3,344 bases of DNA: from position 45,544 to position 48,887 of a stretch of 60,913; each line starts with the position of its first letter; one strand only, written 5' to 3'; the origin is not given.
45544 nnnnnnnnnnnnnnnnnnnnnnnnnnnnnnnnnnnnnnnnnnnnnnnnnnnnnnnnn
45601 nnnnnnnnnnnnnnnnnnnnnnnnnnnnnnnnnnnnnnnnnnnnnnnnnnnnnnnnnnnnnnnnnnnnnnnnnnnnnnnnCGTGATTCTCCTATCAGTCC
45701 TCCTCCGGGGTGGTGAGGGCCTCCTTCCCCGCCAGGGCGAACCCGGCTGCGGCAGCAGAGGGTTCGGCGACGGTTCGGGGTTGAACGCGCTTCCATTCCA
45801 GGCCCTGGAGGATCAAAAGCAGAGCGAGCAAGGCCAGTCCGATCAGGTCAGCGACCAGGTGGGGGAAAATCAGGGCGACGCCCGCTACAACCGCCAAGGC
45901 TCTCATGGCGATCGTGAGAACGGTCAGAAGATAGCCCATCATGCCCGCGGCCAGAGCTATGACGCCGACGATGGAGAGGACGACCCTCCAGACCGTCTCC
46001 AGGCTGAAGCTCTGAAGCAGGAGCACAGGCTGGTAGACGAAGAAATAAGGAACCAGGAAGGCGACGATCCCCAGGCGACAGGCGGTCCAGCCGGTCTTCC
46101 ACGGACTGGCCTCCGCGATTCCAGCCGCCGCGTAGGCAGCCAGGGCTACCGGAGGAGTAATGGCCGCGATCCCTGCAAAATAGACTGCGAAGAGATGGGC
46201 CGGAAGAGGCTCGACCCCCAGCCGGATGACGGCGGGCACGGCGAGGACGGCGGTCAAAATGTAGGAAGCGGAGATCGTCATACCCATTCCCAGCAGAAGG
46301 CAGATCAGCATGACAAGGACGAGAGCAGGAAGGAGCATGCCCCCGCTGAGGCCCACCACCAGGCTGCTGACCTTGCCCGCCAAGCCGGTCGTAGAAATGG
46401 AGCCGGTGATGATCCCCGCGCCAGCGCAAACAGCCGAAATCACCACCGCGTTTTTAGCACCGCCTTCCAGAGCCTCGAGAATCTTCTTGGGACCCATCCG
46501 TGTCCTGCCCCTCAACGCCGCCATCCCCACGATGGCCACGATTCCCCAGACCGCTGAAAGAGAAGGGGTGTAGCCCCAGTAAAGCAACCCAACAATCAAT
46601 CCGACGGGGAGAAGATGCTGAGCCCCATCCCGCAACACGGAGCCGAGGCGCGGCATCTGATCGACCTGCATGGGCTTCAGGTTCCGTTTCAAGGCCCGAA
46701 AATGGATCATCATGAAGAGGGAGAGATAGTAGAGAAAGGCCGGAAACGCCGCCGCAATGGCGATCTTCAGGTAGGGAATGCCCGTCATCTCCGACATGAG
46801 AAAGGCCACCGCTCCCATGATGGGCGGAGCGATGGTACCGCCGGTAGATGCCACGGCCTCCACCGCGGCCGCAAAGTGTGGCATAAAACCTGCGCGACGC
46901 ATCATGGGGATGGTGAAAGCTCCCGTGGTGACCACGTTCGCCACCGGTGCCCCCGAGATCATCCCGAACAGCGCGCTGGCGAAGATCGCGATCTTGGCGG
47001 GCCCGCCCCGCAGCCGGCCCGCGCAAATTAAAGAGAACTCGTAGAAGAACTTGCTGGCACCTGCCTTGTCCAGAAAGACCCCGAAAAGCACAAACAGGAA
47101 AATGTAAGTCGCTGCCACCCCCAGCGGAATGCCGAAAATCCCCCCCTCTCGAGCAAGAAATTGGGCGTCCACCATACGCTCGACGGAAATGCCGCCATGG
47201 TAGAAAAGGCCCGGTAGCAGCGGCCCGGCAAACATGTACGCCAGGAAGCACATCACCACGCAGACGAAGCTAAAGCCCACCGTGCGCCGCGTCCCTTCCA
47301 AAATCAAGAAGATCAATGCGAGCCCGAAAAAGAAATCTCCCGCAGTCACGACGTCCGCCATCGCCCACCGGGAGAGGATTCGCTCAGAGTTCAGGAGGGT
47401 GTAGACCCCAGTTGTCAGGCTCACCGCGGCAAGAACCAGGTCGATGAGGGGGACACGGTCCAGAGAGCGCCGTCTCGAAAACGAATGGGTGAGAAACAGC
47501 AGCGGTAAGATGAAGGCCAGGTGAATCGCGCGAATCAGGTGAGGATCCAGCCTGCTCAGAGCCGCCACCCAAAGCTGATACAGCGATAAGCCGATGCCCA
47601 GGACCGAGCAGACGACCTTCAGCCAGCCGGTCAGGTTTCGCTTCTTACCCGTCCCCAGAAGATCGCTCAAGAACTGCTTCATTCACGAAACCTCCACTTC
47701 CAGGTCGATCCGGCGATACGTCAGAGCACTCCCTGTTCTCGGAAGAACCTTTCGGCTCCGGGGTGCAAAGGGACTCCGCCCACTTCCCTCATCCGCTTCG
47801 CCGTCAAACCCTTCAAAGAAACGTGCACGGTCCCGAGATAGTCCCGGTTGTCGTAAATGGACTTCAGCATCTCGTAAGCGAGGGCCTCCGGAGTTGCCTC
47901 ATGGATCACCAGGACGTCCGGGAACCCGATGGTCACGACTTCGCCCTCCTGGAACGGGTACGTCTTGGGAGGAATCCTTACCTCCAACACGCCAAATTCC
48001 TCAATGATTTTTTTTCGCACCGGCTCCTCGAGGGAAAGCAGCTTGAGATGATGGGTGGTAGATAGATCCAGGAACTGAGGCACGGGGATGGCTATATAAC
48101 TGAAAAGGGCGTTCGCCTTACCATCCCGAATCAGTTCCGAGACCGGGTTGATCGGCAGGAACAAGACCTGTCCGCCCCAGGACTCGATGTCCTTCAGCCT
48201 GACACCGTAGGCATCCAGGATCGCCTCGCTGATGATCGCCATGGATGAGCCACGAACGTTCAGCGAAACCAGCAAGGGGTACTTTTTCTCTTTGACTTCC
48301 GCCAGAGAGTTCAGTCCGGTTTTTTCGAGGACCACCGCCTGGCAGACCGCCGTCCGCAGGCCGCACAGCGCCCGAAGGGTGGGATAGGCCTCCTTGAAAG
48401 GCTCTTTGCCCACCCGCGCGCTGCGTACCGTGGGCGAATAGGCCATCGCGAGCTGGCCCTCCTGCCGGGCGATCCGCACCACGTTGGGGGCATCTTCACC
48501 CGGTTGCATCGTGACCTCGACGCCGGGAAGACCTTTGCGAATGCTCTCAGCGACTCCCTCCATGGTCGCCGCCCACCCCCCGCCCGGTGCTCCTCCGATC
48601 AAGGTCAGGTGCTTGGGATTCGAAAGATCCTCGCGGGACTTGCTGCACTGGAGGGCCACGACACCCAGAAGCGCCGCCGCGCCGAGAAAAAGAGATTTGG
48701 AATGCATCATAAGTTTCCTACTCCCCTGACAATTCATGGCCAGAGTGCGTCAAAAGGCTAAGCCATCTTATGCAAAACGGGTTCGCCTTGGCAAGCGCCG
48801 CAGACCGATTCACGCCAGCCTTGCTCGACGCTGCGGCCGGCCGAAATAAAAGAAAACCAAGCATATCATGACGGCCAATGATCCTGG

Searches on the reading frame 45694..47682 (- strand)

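Call 18: search_protein_families(library=pfam, proteins=[window:45694-47682:-], max_evalue=0.001)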
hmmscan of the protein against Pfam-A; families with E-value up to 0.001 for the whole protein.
window:45694-47682:- (662 aa): 1 family
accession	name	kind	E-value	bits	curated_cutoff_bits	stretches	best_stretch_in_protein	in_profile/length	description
PF06808.19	DctM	-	6.3e-94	315.6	23.8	1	124-560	3-410/413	Tripartite ATP-independent periplasmic transporter, DctM component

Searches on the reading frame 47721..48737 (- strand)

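Call 18: search_protein_families(library=pfam, proteins=[window:47721-48737:-], max_evalue=0.001)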
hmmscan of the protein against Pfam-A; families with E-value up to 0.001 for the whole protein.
window:47721-48737:- (338 aa): 1 family
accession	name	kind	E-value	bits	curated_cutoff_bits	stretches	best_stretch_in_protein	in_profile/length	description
PF16868.10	NMT1_3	-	8.2e-45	154.1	27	1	83-336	42-289/289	NMT1-like family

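Call 75: search_protein_families(library=ncbifam, proteins=[window:47721-48737:-], max_evalue=0.001)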
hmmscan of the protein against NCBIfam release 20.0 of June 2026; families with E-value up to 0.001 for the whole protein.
window:47721-48737:- (338 aa): 1 family
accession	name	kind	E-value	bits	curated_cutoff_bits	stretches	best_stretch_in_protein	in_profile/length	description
TIGR02122.1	TRAP_TAXI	subfamily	5.8e-48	163.4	84.35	1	14-336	3-320/320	TAXI family TRAP transporter solute-binding subunit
